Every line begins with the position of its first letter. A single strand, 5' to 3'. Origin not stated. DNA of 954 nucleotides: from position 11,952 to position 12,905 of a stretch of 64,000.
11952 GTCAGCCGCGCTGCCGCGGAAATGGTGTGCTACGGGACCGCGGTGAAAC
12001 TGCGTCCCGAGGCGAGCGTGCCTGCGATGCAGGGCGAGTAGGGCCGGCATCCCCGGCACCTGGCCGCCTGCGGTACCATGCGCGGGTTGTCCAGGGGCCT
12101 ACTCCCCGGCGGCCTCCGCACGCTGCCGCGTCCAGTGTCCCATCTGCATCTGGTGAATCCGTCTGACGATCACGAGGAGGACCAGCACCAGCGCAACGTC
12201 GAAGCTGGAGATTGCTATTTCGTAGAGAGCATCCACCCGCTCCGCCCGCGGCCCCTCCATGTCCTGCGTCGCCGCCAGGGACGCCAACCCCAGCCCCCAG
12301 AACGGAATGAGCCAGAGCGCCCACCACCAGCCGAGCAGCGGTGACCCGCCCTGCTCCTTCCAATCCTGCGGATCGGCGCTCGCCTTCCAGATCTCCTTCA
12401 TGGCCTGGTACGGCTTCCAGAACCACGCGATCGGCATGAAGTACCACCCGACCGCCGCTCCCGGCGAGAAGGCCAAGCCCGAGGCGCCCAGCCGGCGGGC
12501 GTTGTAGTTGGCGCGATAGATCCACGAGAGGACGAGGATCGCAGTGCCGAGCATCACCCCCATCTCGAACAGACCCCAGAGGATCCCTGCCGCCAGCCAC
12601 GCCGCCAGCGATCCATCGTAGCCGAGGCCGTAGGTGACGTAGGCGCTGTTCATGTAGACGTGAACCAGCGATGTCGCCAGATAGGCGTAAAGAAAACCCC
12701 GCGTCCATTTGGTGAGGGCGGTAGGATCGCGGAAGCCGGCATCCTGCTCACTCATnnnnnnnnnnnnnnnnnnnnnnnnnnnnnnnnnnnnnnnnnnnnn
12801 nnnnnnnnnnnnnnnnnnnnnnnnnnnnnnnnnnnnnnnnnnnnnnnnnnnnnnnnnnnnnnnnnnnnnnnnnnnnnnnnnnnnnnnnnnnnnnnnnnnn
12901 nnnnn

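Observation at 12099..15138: Orphan DNA methyltransferase translationally chained to three tandem DUF4328 membrane paralogues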

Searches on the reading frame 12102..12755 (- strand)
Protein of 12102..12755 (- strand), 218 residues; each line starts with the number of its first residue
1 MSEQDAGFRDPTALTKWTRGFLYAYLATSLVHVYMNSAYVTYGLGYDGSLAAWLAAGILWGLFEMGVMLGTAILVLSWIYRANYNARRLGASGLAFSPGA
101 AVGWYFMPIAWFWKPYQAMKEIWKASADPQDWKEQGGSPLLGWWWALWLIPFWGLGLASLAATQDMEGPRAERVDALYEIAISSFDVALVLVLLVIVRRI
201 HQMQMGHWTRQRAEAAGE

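Call 5: search_protein_families(library=pfam, proteins=[window:12102-12755:-], max_evalue=0.01)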
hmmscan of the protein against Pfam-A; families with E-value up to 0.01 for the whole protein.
window:12102-12755:- (218 aa): 1 family
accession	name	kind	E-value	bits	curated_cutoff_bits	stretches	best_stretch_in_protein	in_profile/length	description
PF14219.11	DUF4328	-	4.8e-26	91.7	27.2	1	56-202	16-166/166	Domain of unknown function (DUF4328)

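Call 6: search_protein_families(library=ncbifam, proteins=[window:12102-12755:-], max_evalue=0.01)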
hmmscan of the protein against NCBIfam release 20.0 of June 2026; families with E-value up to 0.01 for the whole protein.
window:12102-12755:- (218 aa): 0 families

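Call 7: search_protein_families(library=padloc, proteins=[window:12102-12755:-], max_evalue=0.01)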
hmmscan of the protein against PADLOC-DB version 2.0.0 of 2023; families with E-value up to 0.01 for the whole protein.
window:12102-12755:- (218 aa): 0 families

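Call 18: find_homologous_proteins(query=window:12102-12755:-, max_evalue=0.00001)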
Query window:12102-12755:- (218 aa): 436 proteins with E <= 0.00001 among 3035 candidates; the best 120 are listed.
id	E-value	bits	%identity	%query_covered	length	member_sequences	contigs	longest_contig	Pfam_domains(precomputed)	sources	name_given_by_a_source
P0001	1.0e-130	452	93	100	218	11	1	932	PF14219.12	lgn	-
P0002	3.8e-96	339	71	100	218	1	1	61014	PF14219.12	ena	-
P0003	1.0e-94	334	70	100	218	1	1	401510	PF14219.12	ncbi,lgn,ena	-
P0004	6.7e-93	328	69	99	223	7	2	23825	PF14219.12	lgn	-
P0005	3.5e-91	323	69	99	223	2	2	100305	PF14219.12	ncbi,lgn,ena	-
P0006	1.2e-89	318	68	98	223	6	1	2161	PF14219.12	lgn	-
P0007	7.0e-75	269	57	99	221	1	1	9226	PF14219.12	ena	-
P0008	1.8e-66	242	62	78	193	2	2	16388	PF14219.12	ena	-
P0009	4.2e-66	241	53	98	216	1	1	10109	PF14219.12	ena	-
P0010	8.7e-63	230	52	97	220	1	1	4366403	PF14219.12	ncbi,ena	-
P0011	3.6e-62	228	53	96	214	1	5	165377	PF14219.12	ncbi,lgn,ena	-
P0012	4.2e-62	228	49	97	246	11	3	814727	PF14219.12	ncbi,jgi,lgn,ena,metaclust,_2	metaclust:\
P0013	1.1e-61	226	53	99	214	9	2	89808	PF14219.12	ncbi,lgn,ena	-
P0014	1.8e-61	225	52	99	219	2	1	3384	PF14219.12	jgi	-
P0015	2.0e-61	225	52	99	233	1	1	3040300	PF14219.12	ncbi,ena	-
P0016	2.1e-61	225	53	97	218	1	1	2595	PF14219.12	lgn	-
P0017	2.8e-61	225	54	98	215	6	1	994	PF14219.12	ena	-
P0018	3.7e-61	224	51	99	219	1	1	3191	PF14219.12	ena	-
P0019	3.9e-61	224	54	97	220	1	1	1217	PF14219.12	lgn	-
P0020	4.9e-61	224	53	97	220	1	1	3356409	PF14219.12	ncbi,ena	-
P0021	1.3e-60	223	49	98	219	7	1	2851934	PF14219.12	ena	-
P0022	1.5e-60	222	51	99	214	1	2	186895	PF14219.12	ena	-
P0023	1.6e-60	222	55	95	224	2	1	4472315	PF14219.12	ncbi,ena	-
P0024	3.0e-60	221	49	98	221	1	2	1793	PF14219.12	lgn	-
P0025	1.3e-59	219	51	100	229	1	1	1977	PF14219.12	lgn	-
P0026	1.8e-59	219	50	100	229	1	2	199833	PF14219.12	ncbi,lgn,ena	-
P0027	3.5e-59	218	50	98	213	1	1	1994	PF14219.12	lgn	-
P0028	5.9e-59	217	50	95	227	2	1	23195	PF14219.12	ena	-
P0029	7.6e-59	217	52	95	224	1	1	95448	PF14219.12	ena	-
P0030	1.1e-58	216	51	97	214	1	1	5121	PF14219.12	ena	-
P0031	2.4e-58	215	50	94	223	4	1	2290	PF14219.12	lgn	-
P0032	4.0e-58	215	50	97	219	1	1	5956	PF14219.12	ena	-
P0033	6.7e-58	214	50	97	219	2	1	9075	PF14219.12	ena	-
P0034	7.9e-58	214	52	98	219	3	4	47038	PF14219.12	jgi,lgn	-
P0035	1.5e-57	213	51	97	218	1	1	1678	PF14219.12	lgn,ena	-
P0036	3.1e-57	212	47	96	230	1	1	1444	PF14219.12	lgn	-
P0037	3.2e-57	212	50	98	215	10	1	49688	PF14219.12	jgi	-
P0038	1.7e-56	209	48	96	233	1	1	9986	PF14219.12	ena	-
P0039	3.8e-56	208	51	97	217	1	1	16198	PF14219.12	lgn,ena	-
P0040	7.4e-56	207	49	97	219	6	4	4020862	PF14219.12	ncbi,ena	-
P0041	8.6e-56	207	50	94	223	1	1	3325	PF14219.12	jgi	-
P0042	1.0e-55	207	50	97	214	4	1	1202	PF14219.12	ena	-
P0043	1.6e-55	206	49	97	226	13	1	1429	PF14219.12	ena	-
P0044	2.0e-55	206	49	96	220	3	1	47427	PF14219.12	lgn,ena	-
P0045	2.0e-55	206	48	98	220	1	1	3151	PF14219.12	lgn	-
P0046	2.5e-55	205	50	98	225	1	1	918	PF14219.12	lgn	-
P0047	3.7e-55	205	50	97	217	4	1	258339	PF14219.12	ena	-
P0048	4.8e-55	204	50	97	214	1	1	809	PF14219.12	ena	-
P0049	5.5e-55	204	50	97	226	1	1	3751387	PF14219.12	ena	-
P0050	6.1e-55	204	49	97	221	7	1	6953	PF14219.12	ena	-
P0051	1.4e-54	203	48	100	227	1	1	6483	PF14219.12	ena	-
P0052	1.6e-54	203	50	94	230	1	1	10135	PF14219.12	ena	-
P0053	1.6e-54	203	50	94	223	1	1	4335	PF14219.12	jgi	-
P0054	2.8e-54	202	48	96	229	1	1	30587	PF14219.12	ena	-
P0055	4.9e-54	201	51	95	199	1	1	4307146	PF14219.12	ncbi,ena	-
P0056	6.3e-54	201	45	97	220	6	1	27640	PF14219.12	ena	-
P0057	8.1e-54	200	46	96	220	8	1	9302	PF14219.12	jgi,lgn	-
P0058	8.4e-54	200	48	97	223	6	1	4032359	PF14219.12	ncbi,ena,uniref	ncbi:DUF4328 domain-containing protein [Candidatus Palauibacter sp.]|uniref:DUF4328 domain-containin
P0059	9.8e-54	200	50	98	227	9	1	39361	PF14219.12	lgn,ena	-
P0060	1.0e-53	200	48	94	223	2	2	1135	PF14219.12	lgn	-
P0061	2.3e-53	199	50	95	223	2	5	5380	PF14219.12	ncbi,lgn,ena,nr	ncbi:MAG: DUF4328 domain-containing protein [Gemmatimonadales bacterium]|nr:DUF4328 domain-containin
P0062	5.9e-53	198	48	94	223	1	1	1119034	PF14219.12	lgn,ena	-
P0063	6.1e-53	198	50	98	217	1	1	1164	PF14219.12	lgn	-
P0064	6.3e-53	198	49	95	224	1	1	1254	PF14219.12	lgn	-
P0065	6.8e-53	197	49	95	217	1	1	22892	PF14219.12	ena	-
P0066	8.6e-53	197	48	96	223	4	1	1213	PF14219.12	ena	-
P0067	1.8e-52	196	49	94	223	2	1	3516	PF14219.12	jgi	-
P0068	3.2e-52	195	47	98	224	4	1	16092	PF14219.12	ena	-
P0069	3.9e-52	195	48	95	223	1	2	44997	PF14219.12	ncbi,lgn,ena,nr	ncbi:MAG: DUF4328 domain-containing protein [Gemmatimonadetes bacterium]|nr:DUF4328 domain-containin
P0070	5.4e-52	194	55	77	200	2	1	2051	PF14219.12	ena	-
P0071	6.2e-52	194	47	94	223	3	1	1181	PF14219.12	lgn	-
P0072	7.8e-52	194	49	95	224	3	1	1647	PF14219.12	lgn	-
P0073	2.7e-51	192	47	95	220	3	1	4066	PF14219.12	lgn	-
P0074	7.7e-51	191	47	98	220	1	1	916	PF14219.12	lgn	-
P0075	7.9e-51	191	48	94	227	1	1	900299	PF14219.12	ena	-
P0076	1.7e-50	190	45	97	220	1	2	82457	PF14219.12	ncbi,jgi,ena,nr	ncbi:MAG: DUF4328 domain-containing protein [Gemmatimonadota bacterium]|nr:DUF4328 domain-containing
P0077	2.3e-50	189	49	95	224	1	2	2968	PF14219.12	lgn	-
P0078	4.1e-50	188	48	94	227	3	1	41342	PF14219.12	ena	-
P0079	1.5e-48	183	44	96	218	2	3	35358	PF14219.12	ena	-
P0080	7.8e-48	181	44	94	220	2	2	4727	PF14219.12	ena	-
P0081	1.1e-47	180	44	98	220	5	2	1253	PF14219.12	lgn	-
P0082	4.3e-46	175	48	95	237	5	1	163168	PF14219.12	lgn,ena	-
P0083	4.8e-46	175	46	100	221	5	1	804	PF14219.12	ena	-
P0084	5.1e-46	175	47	95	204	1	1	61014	PF14219.12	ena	-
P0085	5.7e-46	175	47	95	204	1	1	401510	PF14219.12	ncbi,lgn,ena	-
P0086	3.7e-45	172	42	94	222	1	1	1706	PF14219.12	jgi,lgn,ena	-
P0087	4.5e-45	172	44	99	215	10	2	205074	PF14219.12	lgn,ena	-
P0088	7.2e-45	171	45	94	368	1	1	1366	PF14219.12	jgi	jgi:hypothetical protein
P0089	8.1e-45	171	72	39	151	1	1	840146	PF14219.12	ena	-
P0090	9.7e-45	171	40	98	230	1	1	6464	PF14219.12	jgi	jgi:hypothetical protein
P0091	1.6e-44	170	40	94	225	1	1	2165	PF14219.12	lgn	-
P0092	1.9e-44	170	43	96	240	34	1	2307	PF14219.12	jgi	-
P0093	2.5e-44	169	42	96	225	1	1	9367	PF14219.12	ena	-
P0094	2.8e-44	169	42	93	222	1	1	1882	PF14219.12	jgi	-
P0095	2.9e-44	169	41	94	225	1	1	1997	PF14219.12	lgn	-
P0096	3.3e-44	169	42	95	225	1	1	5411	PF14219.12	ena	-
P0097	4.7e-44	168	42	95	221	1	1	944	PF14219.12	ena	-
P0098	1.1e-43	167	41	95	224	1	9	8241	PF14219.12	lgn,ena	-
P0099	1.2e-43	167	44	98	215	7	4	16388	PF14219.12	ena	-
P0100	2.0e-43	166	41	95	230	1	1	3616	PF14219.12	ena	-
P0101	5.1e-43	165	39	97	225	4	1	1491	PF14219.12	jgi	jgi:hypothetical protein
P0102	8.6e-43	164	43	96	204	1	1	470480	PF14219.12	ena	-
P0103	1.2e-42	164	44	97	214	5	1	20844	PF14219.12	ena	-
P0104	2.1e-42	163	47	69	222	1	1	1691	PF14219.12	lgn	-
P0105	2.7e-42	163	41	99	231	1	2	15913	PF14219.12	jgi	jgi:hypothetical protein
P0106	3.9e-42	162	44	81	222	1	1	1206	PF14219.12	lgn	-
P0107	4.9e-42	162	41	94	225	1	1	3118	PF14219.12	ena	-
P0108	6.1e-42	162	41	95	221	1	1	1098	PF14219.12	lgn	-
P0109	7.0e-42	161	38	94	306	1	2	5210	PF14219.12,PF14237.12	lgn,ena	-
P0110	7.0e-42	161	40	97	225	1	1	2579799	PF14219.12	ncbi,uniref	ncbi:MAG: DUF4328 domain-containing protein [Candidatus Marinarcus sp.]|uniref:DUF4328 domain-contai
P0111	8.6e-42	161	43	97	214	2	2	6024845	PF14219.12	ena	-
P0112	8.7e-42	161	38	97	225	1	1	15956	PF14219.12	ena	-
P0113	1.5e-41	160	43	97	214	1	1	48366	PF14219.12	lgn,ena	-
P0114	1.5e-41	160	52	67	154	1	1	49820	PF14219.12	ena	-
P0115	1.6e-41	160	39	96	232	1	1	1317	PF14219.12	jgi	jgi:hypothetical protein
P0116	2.0e-41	160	43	94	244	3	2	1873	PF14219.12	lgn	-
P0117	3.2e-41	159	37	98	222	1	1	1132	PF14219.12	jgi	jgi:hypothetical protein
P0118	3.4e-41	159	38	97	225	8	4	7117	PF14219.12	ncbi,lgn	-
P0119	4.0e-41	159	41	94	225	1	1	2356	PF14219.12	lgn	-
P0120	5.9e-41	158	42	96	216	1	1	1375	PF14219.12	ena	-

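Call 26: predict_structure(alignment_id=A2)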
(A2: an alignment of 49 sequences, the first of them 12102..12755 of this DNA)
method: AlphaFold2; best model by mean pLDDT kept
length: 218 residues; sequences in the alignment: 49
mean_pLDDT: 90.8   pTM: 0.86
mean pLDDT of the five models: 90.8, 90.5, 88.7, 88.2, 87.9
residues with pLDDT >= 90: 174; 70-90: 27; 50-70: 13; < 50: 4
segments of 3 or more residues with pLDDT < 50: 1-3
pLDDT, mean of each block of 10 residues (from residue 1): 70 98 98 93 82 91 96 94 95 84 60 86 98 97 95 91 92 94 96 98 98 93
secondary structure, 60 per line:
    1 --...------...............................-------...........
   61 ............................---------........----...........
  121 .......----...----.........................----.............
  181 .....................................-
elements in order: H12-42 H50-88 H98-105 H110-127 H139-163 H168-217

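Call 29: fold_search(model_id=the predicted structure, library=pdb)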
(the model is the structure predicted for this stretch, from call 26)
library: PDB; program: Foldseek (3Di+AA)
matches with E <= 10: 389; with E <= 0.001: 0
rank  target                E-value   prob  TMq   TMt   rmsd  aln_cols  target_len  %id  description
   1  6z0c_D                4.7e-01  0.54  0.27  0.30  15.3       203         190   11  Structure of in silico modelled artificial Maquette-3 protein (released 2021-03-17)
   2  7xge_G                4.7e-01  0.41  0.26  0.32  12.9       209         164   10  Crystal structure of MCL-1 in complex with computationally designed inhibitor protein (released 2022-07-20)
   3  7xgg_A                5.1e-01  0.63  0.30  0.37   9.6       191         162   12  Crystal structure of BCL-xL in complex with computationally designed inhibitor protein (released 2022-07-20)
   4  6wty_J                5.4e-01  0.28  0.25  0.20  24.5       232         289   11  Plasmodium vivax reticulocyte binding protein 2b (PvRBP2b) bound to human monoclonal antibody 253245 (released 2021-01-27)
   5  7y1j                  6.5e-01  0.14  0.22  0.06  23.9       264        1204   12  Structure of SUR2A in complex with Mg-ATP and repaglinide in the inward-facing conformation. (released 2023-06-14)
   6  7x8v_A                6.9e-01  0.41  0.31  0.36  13.1       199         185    8  Cooperative regulation of PBI1 and MAPKs controls WRKY45 transcription factor in rice immunity (released 2022-04-06)
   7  5vjs                  7.2e-01  0.25  0.23  0.24  15.1       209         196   11  De Novo Photosynthetic Reaction Center Protein Equipped with Heme B, a synthetic Zn porphyrin, and Zn(II) cations (released 2018-04-25)
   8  9g2k_B                7.2e-01  0.12  0.20  0.10  24.0       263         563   15  Cryo-EM structure of IrtAB in outward-occluded state in nanodisc in complex with ADP-vanadate (released 2024-12-18)
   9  6kpc                  7.5e-01  0.33  0.25  0.13  21.3       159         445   16  Crystal structure of an agonist bound GPCR (released 2020-02-12)
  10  9dzd                  7.5e-01  0.28  0.27  0.22  24.7       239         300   12  PvRBP2b N-terminal domain stabilised mutant WHT2484 (released 2025-02-26)
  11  7xge_A                8.3e-01  0.54  0.32  0.39   9.9       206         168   10  Crystal structure of MCL-1 in complex with computationally designed inhibitor protein (released 2022-07-20)
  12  7xge_C                8.7e-01  0.60  0.32  0.40   9.1       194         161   10  Crystal structure of MCL-1 in complex with computationally designed inhibitor protein (released 2022-07-20)
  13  5zty                  8.7e-01  0.25  0.24  0.13  20.5       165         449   16  Crystal structure of human G protein coupled receptor (released 2019-01-30)
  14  5sv0_B                1.0e+00  0.21  0.25  0.24  22.1       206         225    8  Structure of the ExbB/ExbD complex from E. coli at pH 7.0 (released 2016-09-28)
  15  7x8v_E                1.1e+00  0.44  0.33  0.38  11.5       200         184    8  Cooperative regulation of PBI1 and MAPKs controls WRKY45 transcription factor in rice immunity (released 2022-04-06)
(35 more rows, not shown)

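Call 32: search_protein_families(library=phrogs, proteins=[window:12102-12755:-], max_evalue=0.01)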
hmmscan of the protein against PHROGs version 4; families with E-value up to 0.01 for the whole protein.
window:12102-12755:- (218 aa): 0 families

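Call 33: search_dna_similar(query=window:12102-12755:-, collection=phages, mode=protein, max_evalue=0.001)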
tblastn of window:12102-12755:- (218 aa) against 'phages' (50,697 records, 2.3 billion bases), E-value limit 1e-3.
No match.

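Call 52: fold_search(model_id=the predicted structure, library=viral)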
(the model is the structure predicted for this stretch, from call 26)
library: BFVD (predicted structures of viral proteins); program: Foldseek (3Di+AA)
matches with E <= 10: 212; with E <= 0.001: 0
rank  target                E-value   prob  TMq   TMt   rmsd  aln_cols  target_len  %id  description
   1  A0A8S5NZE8            2.3e-01  0.54  0.30  0.26  19.3       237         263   12  NTP-PPase-like protein [Myoviridae sp. ctLnO19]
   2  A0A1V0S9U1            5.0e-01  0.44  0.31  0.17   9.8       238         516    6  Uncharacterized protein [Catovirus CTV1]
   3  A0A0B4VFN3            5.2e-01  0.28  0.25  0.08  19.5       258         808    6  Uncharacterized protein [Tipula oleracea nudivirus]
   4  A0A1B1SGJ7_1          6.0e-01  0.85  0.40  0.12   8.6       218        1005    8  (no name in the UniProt tables at hand)
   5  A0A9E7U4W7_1          6.0e-01  0.21  0.24  0.07  17.9       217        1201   12  Tape measure protein [Gordonia phage OtterstedtS21]
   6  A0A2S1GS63            8.0e-01  0.30  0.26  0.23  13.7       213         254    9  Minor capsid protein [Escherichia phage vB_EcoS_IME347]
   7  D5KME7                9.7e-01  0.30  0.30  0.28  14.7       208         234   10  (no name in the UniProt tables at hand)
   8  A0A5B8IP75            9.7e-01  0.21  0.29  0.20  22.3       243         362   10  Uncharacterized protein [Mimiviridae sp. ChoanoV1]
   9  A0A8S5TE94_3          9.7e-01  0.16  0.24  0.07  16.3       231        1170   11  Type I restriction enzyme [Podoviridae sp. ctzXp5]
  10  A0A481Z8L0            1.1e+00  0.47  0.28  0.31  12.7       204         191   12  Transmembrane protein [Pithovirus LCPAC304]
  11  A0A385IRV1            1.2e+00  0.15  0.24  0.23  14.0       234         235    7  (no name in the UniProt tables at hand)
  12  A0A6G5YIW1            1.2e+00  0.14  0.23  0.17  16.5       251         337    8  (no name in the UniProt tables at hand)
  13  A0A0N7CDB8            1.2e+00  0.23  0.29  0.17  13.4       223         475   11  Uncharacterized protein [Salmonella phage 38]
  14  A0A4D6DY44            1.2e+00  0.13  0.24  0.22  22.8       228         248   11  Uncharacterized protein [Edwardsiella phage pEt-SU]
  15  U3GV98                1.2e+00  0.13  0.23  0.18  22.8       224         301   10  G-protein coupled receptor [Suid betaherpesvirus 2]
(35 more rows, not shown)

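Call 53: search_protein_representatives(alignment_id=A2)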
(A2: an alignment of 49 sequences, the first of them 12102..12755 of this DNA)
Query: 49 sequences, 218 profile positions. Proteins with E-value up to 0.001 (for the whole library): 13550; up to 1e-10: 8970; up to 1e-30: 1526. The best 150 are listed.
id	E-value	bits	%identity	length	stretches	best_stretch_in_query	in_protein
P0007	5.0e-83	294.2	-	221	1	1-216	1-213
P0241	1.5e-79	282.9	-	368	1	3-212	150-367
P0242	4.2e-79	281.4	-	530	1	5-214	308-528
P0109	1.5e-78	279.6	-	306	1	4-213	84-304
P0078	4.2e-77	274.9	-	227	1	4-214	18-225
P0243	1.6e-76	272.9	-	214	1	1-215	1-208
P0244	4.2e-74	265.0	-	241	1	3-209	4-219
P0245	6.9e-74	264.3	-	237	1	3-215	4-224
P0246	4.0e-73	261.8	-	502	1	3-214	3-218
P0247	5.7e-71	254.8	-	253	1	5-212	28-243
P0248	1.3e-70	253.6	-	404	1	4-208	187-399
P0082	7.1e-70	251.2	-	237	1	4-216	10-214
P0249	6.2e-69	248.1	-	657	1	6-214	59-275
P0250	7.8e-69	247.8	-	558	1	6-212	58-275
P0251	3.4e-68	245.7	-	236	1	4-214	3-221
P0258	5.1e-66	238.6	-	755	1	4-216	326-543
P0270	3.4e-64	232.6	-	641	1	3-211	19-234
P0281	1.2e-61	224.3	-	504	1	9-213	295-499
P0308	7.2e-59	215.2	-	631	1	3-210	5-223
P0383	4.8e-54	199.5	-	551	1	10-211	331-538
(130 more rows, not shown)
